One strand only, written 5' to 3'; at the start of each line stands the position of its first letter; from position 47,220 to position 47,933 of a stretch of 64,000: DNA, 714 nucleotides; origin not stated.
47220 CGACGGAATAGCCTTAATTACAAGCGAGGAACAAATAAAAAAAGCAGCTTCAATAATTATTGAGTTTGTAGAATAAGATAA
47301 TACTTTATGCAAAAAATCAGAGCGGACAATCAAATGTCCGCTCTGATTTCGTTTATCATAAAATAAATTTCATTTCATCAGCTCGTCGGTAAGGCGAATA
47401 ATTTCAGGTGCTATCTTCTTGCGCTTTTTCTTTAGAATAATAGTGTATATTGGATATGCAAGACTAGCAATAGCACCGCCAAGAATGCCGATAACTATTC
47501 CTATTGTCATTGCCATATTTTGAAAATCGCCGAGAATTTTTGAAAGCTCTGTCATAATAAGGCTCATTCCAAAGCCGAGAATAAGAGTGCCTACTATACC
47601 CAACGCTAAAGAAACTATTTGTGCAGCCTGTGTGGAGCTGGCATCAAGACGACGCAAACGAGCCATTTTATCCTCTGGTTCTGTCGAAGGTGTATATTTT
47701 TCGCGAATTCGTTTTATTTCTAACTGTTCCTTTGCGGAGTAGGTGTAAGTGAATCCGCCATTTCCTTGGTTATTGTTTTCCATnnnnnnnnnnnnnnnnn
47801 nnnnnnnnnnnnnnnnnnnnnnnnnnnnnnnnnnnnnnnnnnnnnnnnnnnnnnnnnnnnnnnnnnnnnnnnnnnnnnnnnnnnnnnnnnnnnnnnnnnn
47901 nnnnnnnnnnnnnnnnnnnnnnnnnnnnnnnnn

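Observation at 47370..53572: Uncharacterised envelope module: cardiolipin synthase, three paralogous 2-TM proteins, an internal-repeat protein, OmpR/HK and a polytopic membrane protein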

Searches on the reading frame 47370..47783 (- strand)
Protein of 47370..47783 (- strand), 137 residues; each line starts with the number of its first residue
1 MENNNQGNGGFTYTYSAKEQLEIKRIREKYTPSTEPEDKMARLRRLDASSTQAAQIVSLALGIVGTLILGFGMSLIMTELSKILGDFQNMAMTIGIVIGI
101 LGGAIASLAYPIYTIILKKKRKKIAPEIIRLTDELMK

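Call 3: search_protein_families(library=pfam, proteins=[window:47370-47783:-], max_evalue=0.1)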
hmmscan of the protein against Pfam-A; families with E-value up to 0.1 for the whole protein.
window:47370-47783:- (137 aa): 1 family
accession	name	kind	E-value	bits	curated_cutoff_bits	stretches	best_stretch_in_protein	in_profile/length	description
PF09925.14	DUF2157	-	0.018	15.2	32.4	1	41-107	18-84/146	Predicted membrane protein (DUF2157)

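Call 4: search_protein_families(library=ncbifam, proteins=[window:47370-47783:-], max_evalue=0.1)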
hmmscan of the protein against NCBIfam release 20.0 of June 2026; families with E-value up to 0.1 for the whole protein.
window:47370-47783:- (137 aa): 2 families
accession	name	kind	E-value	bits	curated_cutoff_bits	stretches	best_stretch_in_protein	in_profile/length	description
NF045693.1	GCarotHydoxCruF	equivalog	0.055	12.8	400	1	53-132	13-92/310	gamma-carotene 1'-hydroxylase CruF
NF046000.1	MAG1210_fam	subfamily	0.076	11.6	275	1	34-134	46-137/550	MAG1210 family protein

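Call 9: find_homologous_proteins(query=window:47370-47783:-)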
Query window:47370-47783:- (137 aa): 6738 proteins with E <= 0.001 among 6818 candidates; the best 120 are listed.
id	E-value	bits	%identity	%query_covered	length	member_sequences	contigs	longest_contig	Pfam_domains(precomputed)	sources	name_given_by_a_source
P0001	8.3e-80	282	100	100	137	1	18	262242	-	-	-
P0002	1.4e-59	217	73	100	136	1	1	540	-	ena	-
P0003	3.2e-59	216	74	100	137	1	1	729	-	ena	-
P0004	3.3e-59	216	76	100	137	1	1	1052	-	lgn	-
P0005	4.0e-59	216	74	100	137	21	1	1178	-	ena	-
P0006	4.5e-59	216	72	100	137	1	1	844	-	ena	-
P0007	4.8e-59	215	74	100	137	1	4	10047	-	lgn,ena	-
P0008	7.0e-59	215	74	100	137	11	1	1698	-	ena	-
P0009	8.5e-59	215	74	100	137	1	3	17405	-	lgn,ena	-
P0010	1.1e-58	214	74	100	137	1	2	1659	-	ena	-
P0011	1.3e-58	214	74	100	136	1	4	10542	-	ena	-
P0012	1.6e-58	214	73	100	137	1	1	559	-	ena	-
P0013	1.7e-58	214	74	100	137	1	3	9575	-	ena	-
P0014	1.7e-58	214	75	100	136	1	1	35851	-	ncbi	-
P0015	1.7e-58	214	73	100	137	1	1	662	-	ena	-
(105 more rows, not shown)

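Call 18: find_related_loci(query=A1, collection=genome_contigs, flank=10000)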
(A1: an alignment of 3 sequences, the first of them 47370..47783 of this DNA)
Query A1 (137 aa) in genome_contigs; peptide patterns used: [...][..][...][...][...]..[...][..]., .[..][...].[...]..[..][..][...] (x = any residue, [..] = any of these).
599 stretches matched a pattern (row limit reached: there are more); 303 encode a relative of the query (tblastn E <= 1e-3); the best 80 are kept; 80 distinct loci.
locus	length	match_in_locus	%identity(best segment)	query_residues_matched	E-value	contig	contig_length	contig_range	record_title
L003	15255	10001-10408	72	1-137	1e-64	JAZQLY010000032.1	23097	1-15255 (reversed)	MAG: Eubacteriales bacterium isolate T1900044607_TS20190073.MAGScoT_cleanbin_000047 SGB_764_k141_1192729, whole genome s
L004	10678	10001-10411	70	1-137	1e-63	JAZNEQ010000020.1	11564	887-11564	MAG: Eubacteriales bacterium isolate T1900044719_TS20190185.MAGScoT_cleanbin_000020 SGB_1898_k141_946351, whole genome s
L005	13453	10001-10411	73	1-137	2e-63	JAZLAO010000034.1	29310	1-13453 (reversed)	MAG: Eubacteriales bacterium isolate T1900045075_TC20190069.MAGScoT_cleanbin_000015 SGB_4632_k141_1157241, whole genome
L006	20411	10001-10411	72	1-137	1e-62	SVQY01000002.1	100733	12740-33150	MAG: Oscillospiraceae bacterium isolate SIG629 NODE_1211_length_100733_cov_2.476910, whole genome shotgun sequence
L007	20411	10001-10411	68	1-137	1e-61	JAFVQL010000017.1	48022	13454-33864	MAG: Clostridia bacterium isolate RGIG5301 Sheep_Colon-2__c203094, whole genome shotgun sequence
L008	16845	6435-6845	69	1-137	3e-61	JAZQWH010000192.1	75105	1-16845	MAG: Eubacteriales bacterium isolate T1900045166_TC20190160.MAGScoT_cleanbin_000019 SGB_5144_k141_371736, whole genome s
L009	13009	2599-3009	70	1-137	7e-61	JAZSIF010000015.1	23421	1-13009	MAG: Eubacteriales bacterium isolate T1900044573_TS20190039.MAGScoT_cleanbin_000009 SGB_455_k141_1697004, whole genome s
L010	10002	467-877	69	1-137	2e-60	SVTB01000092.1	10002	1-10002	MAG: Oscillospiraceae bacterium isolate SIG684 NODE_107678_length_10002_cov_1.744709, whole genome shotgun sequence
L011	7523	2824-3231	69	1-137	2e-60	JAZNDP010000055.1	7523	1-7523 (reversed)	MAG: Eubacteriales bacterium isolate T1900044726_TS20190192.MAGScoT_cleanbin_000057 SGB_1954_k141_1759734, whole genome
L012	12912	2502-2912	66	1-137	4e-60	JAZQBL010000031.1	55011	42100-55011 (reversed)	MAG: Eubacteriales bacterium isolate T1900044641_TS20190107.MAGScoT_cleanbin_000010 SGB_1253_k141_7776, whole genome sho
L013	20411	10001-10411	69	1-137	4e-60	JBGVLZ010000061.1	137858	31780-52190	MAG: Eubacteriales bacterium isolate fecal_MAG_27 fecal_MAG_27_contig_0061, whole genome shotgun sequence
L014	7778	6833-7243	70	1-137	5e-60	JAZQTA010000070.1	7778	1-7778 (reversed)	MAG: Eubacteriales bacterium isolate T1900045194_TC20190190.MAGScoT_cleanbin_000025 SGB_5307_k141_2187196, whole genome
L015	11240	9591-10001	69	1-137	8e-60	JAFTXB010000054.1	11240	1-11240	MAG: Clostridia bacterium isolate RGIG4228 Roe_deer_Colon-4__c97420, whole genome shotgun sequence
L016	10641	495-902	70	1-136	7e-60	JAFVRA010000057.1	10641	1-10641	MAG: Clostridia bacterium isolate RGIG5316 Sheep_Colon-2__c363305, whole genome shotgun sequence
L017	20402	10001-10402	69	4-137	2e-59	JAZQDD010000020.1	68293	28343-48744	MAG: Eubacteriales bacterium isolate T1900044637_TS20190103.MAGScoT_cleanbin_000014 SGB_1178_k141_687684, whole genome s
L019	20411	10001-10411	67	1-137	5e-58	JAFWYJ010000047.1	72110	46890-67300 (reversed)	MAG: Clostridia bacterium isolate RGIG6183 Sheep_Rectum-1__c792072, whole genome shotgun sequence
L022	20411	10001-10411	73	1-137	3e-56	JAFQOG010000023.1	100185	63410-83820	MAG: Clostridia bacterium isolate RGIG2000 Goat_Colon-1__c380961, whole genome shotgun sequence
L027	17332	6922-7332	62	1-137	6e-54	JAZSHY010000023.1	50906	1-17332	MAG: Eubacteriales bacterium isolate T1900044574_TS20190040.MAGScoT_cleanbin_000014 SGB_471_k141_1948196, whole genome s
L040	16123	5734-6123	65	8-137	2e-49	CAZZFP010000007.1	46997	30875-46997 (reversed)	MAG TPA_asm: uncultured Lachnospiraceae bacterium isolate SRP225648_co1_139 genome assembly, contig: NODE_1344_length_46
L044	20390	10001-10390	69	8-137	1e-51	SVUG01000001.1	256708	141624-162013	MAG: Oscillospiraceae bacterium isolate SIG715 NODE_507_length_256708_cov_5.617025, whole genome shotgun sequence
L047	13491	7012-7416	58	1-137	1e-47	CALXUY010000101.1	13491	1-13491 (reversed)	MAG: uncultured Clostridia bacterium isolate E0_LS__bin154 genome assembly, contig: E0_LS__k127_207911, whole genome sho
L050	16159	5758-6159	58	1-137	3e-46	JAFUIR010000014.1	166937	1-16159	MAG: Lachnospiraceae bacterium isolate RGIG4530 Roe_deer_Rectum-1__c1727, whole genome shotgun sequence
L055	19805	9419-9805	58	3-137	1e-45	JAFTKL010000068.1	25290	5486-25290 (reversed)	MAG: Clostridia bacterium isolate RGIG3900 Roe_deer_Cecum-2__c409585, whole genome shotgun sequence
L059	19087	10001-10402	62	4-137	4e-45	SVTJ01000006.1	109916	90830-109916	MAG: Oscillospiraceae bacterium isolate SIG692 NODE_4276_length_109916_cov_8.484739, whole genome shotgun sequence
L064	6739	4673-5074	54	2-137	3e-44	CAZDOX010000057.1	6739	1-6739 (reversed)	MAG TPA_asm: uncultured Lachnospiraceae bacterium isolate SRP225648_co1_40 genome assembly, contig: NODE_28965_length_67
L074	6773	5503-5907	58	3-137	1e-42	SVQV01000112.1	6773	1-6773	MAG: Oscillospiraceae bacterium isolate SIG626 NODE_51052_length_6773_cov_1.372404, whole genome shotgun sequence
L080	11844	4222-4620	56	1-136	6e-42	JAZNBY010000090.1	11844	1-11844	MAG: Lachnospiraceae bacterium isolate T1900044739_TS20190205.MAGScoT_cleanbin_000057 SGB_2038_k141_1084559, whole genom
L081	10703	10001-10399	53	1-137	8e-42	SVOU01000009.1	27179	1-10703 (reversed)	MAG: Oscillospiraceae bacterium isolate SIG573 NODE_9082_length_27179_cov_1.295098, whole genome shotgun sequence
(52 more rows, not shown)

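Call 24: search_protein_families(library=pfam, proteins=[L022:3752-4660:+, L022:4657-5493:+, L022:5379-6407:+, L022:6407-7240:+, L059:2769-3065:+, L059:3139-4041:+, L059:3995-4879:+, L059:4898-5800:+, L059:5800-6609:+, L059:6616-7227:+], max_evalue=0.001)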
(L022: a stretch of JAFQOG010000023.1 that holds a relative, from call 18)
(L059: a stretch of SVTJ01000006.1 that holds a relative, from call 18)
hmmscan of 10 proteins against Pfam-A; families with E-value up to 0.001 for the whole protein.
L022:3752-4660:+ (302 aa): 2 families
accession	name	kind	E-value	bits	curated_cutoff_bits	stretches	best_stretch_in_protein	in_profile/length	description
PF00005.33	ABC_tran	-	1.5e-29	103.7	25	1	20-159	2-137/137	ABC transporter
PF13304.12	AAA_21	-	1.3e-09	39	27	1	120-192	227-301/304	AAA domain, putative AbiEii toxin, Type IV TA system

L022:4657-5493:+ (278 aa): 1 family
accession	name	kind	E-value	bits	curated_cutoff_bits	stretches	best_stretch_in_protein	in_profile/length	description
PF12730.13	ABC2_membrane_4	-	6.4e-05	23.4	27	1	24-208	6-176/179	ABC-2 family transporter protein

L022:5379-6407:+ (342 aa): 2 families
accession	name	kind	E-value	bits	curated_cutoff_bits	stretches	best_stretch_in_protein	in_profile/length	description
PF00005.33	ABC_tran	-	2.1e-28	100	25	1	64-202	3-137/137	ABC transporter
PF13304.12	AAA_21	-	3.3e-09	37.7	27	1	173-231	237-298/304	AAA domain, putative AbiEii toxin, Type IV TA system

L022:6407-7240:+ (277 aa): 1 family
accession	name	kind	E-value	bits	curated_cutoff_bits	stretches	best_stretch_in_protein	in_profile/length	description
PF12730.13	ABC2_membrane_4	-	1.2e-07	32.4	27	1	96-230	44-177/179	ABC-2 family transporter protein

L059:2769-3065:+ (98 aa): 0 families

L059:3139-4041:+ (300 aa): 2 families
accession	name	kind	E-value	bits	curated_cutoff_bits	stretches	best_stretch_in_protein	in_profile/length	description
PF00005.33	ABC_tran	-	8.1e-29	101.4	25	1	20-159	2-137/137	ABC transporter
PF13304.12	AAA_21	-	7.5e-11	43.1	27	1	114-193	221-302/304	AAA domain, putative AbiEii toxin, Type IV TA system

L059:3995-4879:+ (294 aa): 1 family
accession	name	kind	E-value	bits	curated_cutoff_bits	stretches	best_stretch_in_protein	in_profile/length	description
PF12730.13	ABC2_membrane_4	-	9.8e-06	26.1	27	1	40-227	6-171/179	ABC-2 family transporter protein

L059:4898-5800:+ (300 aa): 2 families
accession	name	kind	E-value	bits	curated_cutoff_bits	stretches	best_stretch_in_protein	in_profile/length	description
PF00005.33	ABC_tran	-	3.5e-29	102.6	25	1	21-159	3-137/137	ABC transporter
PF13304.12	AAA_21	-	3.3e-07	31.1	27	1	130-190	237-299/304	AAA domain, putative AbiEii toxin, Type IV TA system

L059:5800-6609:+ (269 aa): 2 families
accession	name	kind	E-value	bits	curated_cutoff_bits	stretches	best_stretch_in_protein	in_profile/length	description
PF12730.13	ABC2_membrane_4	-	8.8e-11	42.5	27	1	29-215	11-170/179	ABC-2 family transporter protein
PF12679.13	ABC2_membrane_2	-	1.2e-05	25.2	27.2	1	18-232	2-203/283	ABC-2 family transporter protein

L059:6616-7227:+ (203 aa): 1 family
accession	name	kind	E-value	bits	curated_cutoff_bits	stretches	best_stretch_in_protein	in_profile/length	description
PF02660.20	G3P_acyltransf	-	1e-37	130.2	24.1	1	9-181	1-161/164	Glycerol-3-phosphate acyltransferase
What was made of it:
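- On Bce-type module: The permeases in relatives are ABC2_membrane_4 proteins of about 270 aa (call 24).
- Closest known: Bce-type detoxification modules. Different: The permeases are ABC-2 type (PF12730), not FtsX-type BceB (call 24).
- PlsY (call 24).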

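Call 28: search_protein_families(library=ncbifam, proteins=[L022:3752-4660:+, L022:4657-5493:+, L022:5532-6407:+, L022:6407-7240:+, L059:2769-3065:+], max_evalue=0.01)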
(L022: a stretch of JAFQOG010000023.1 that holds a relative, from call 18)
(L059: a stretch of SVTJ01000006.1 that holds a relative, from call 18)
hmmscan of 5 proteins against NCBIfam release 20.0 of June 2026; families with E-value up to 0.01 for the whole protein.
L022:3752-4660:+ (302 aa): 184 families (the best 25 are shown)
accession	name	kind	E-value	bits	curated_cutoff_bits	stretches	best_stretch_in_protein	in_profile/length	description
TIGR03740.1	galliderm_ABC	subfamily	4.4e-60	203.1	309.75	1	5-227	2-220/223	lantibiotic protection ABC transporter ATP-binding subunit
TIGR01188.1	drrA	subfamily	6.2e-46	157.1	312.45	1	11-294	1-301/302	daunorubicin resistance ABC transporter, ATP-binding protein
TIGR03522.1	GldA_ABC_ATP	equivalog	1.3e-38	133.2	402.6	1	4-293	3-300/301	gliding motility-associated ABC transporter ATP-binding subunit GldA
NF047568.1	PSM_export_PmtC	equivalog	1.4e-38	133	375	1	5-296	2-287/290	phenol-soluble modulin export ABC transporter ATP-binding protein PmtC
NF033858.1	ABC2_perm_RbbA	equivalog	5.9e-38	130.4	1050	1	3-221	266-487/909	ribosome-associated ATPase/putative transporter RbbA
NF010060.0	PRK13537.1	equivalog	1.5e-36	125.9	521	1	3-216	15-231/314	nodulation factor ABC transporter ATP-binding protein NodI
NF010059.0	PRK13536.1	equivalog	6.2e-33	114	549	1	2-215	42-258/342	nodulation factor ABC transporter ATP-binding protein NodI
NF047565.1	PSM_export_PmtA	equivalog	3.1e-32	112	350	1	2-258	1-252/282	phenol-soluble modulin export ABC transporter ATP-binding protein PmtA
TIGR01288.1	nodI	equivalog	3.5e-32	111.6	424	1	3-214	4-218/303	nodulation factor ABC transporter ATP-binding protein NodI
NF008621.0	PRK11607.1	equivalog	5.2e-30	104.5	613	1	4-220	20-239/377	putrescine ABC transporter ATP-binding subunit PotG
TIGR03411.1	urea_trans_UrtD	equivalog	1.1e-29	103.8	304.1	1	4-225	3-236/242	urea ABC transporter ATP-binding protein UrtD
TIGR03864.1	PQQ_ABC_ATP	hypoth_equivalog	3e-29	102.2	302.25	1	3-222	1-223/236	ABC transporter, ATP-binding subunit, PQQ-dependent alcohol dehydrogenase system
TIGR04521.1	ECF_ATPase_2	equivalog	1.4e-28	99.8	330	1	18-229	20-243/279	energy-coupling factor transporter ATPase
TIGR04520.1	ECF_ATPase_1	equivalog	4.4e-28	98.5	315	1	4-228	1-233/269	energy-coupling factor transporter ATPase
TIGR04406.1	LPS_export_lptB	equivalog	6.8e-28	97.6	240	1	4-223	2-227/239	LPS export ABC transporter ATP-binding protein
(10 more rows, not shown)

L022:4657-5493:+ (278 aa): 0 families

L022:5532-6407:+ (291 aa): 187 families (the best 25 are shown)
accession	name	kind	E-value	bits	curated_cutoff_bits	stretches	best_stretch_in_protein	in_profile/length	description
TIGR03740.1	galliderm_ABC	subfamily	4.7e-59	199.8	309.75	1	1-207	6-209/223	lantibiotic protection ABC transporter ATP-binding subunit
TIGR01188.1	drrA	subfamily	3.6e-45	154.6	312.45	1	3-285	1-300/302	daunorubicin resistance ABC transporter, ATP-binding protein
TIGR03522.1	GldA_ABC_ATP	equivalog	4.9e-39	134.6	402.6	1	1-284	8-299/301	gliding motility-associated ABC transporter ATP-binding subunit GldA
NF047568.1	PSM_export_PmtC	equivalog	3.2e-35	122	375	1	2-289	7-288/290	phenol-soluble modulin export ABC transporter ATP-binding protein PmtC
NF010060.0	PRK13537.1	equivalog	1.5e-34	119.3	521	1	2-212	22-236/314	nodulation factor ABC transporter ATP-binding protein NodI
NF033858.1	ABC2_perm_RbbA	equivalog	1.3e-33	115.9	1050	1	1-212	272-487/909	ribosome-associated ATPase/putative transporter RbbA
TIGR04406.1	LPS_export_lptB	equivalog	1.1e-30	106.7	240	1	1-211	7-224/239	LPS export ABC transporter ATP-binding protein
NF010059.0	PRK13536.1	equivalog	2e-30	105.7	549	1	2-209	50-261/342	nodulation factor ABC transporter ATP-binding protein NodI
TIGR03864.1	PQQ_ABC_ATP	hypoth_equivalog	1.2e-29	103.5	302.25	1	1-212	7-222/236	ABC transporter, ATP-binding subunit, PQQ-dependent alcohol dehydrogenase system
TIGR01288.1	nodI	equivalog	3e-29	102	424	1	2-209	11-222/303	nodulation factor ABC transporter ATP-binding protein NodI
TIGR04521.1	ECF_ATPase_2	equivalog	1.5e-27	96.4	330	1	7-210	17-233/279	energy-coupling factor transporter ATPase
TIGR03411.1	urea_trans_UrtD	equivalog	3.7e-27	95.5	304.1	1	2-211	9-231/242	urea ABC transporter ATP-binding protein UrtD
TIGR01166.1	cbiO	subfamily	5.3e-27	94.5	211.8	1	7-180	4-185/190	cobalt ABC transporter, ATP-binding protein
TIGR04520.1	ECF_ATPase_1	equivalog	7.6e-27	94.4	315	1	7-211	14-225/269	energy-coupling factor transporter ATPase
TIGR00968.1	3a0106s01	subfamily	8e-27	94.3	342.75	1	2-210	7-219/237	sulfate ABC transporter ATP-binding protein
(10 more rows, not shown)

L022:6407-7240:+ (277 aa): 0 families

L059:2769-3065:+ (98 aa): 0 families
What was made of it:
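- Closest known: Bce-type detoxification modules. Different: The ATPases score below the lantibiotic-protection cutoff (call 28).
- ABC-2 pairs whose ATPase is closest to the lantibiotic-protection ABC family (calls 24, 28). The ATPases hit the lantibiotic-protection ABC family best, at 203 bits, and also hit PmtA and PmtC (call 28).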

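Call 43: search_protein_families(library=padloc, proteins=[window:47370-47783:-, L059:2769-3065:+], max_evalue=0.1)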
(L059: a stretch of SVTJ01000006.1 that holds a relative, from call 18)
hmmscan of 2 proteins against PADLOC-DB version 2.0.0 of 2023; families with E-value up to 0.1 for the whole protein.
window:47370-47783:- (137 aa): 0 families

L059:2769-3065:+ (98 aa): 0 families

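Call 49: search_protein_representatives(alignment_id=A1)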
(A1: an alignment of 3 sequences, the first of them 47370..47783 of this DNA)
Query: 3 sequences, 131 profile positions. Proteins with E-value up to 0.001 (for the whole library): 1830; up to 1e-10: 1000; up to 1e-30: 65. The best 150 are listed.
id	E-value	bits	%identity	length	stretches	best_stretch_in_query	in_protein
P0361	2.0e-47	176.5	-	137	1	1-130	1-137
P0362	5.2e-44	165.5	-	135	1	2-130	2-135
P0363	1.6e-43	163.9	-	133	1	1-130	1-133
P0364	2.2e-43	163.4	-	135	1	4-130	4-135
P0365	5.9e-42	158.8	-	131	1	1-130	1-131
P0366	1.5e-41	157.5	-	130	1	1-130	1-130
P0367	3.1e-41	156.5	-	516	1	1-131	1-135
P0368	3.5e-40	153.1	-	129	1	2-130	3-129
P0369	4.8e-40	152.6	-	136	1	1-130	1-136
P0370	4.9e-40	152.6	-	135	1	4-130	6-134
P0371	3.2e-39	150.0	-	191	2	11-130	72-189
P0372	2.6e-38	147.0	-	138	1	3-130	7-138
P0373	2.9e-38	146.9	-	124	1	13-130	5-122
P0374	5.7e-38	145.9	-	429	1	2-130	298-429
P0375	1.4e-37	144.7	-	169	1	17-130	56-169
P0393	9.3e-34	132.3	-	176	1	12-131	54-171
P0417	2.7e-31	124.3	-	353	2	4-129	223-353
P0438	2.5e-30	121.2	-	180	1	25-130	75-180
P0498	5.7e-27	110.3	-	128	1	1-130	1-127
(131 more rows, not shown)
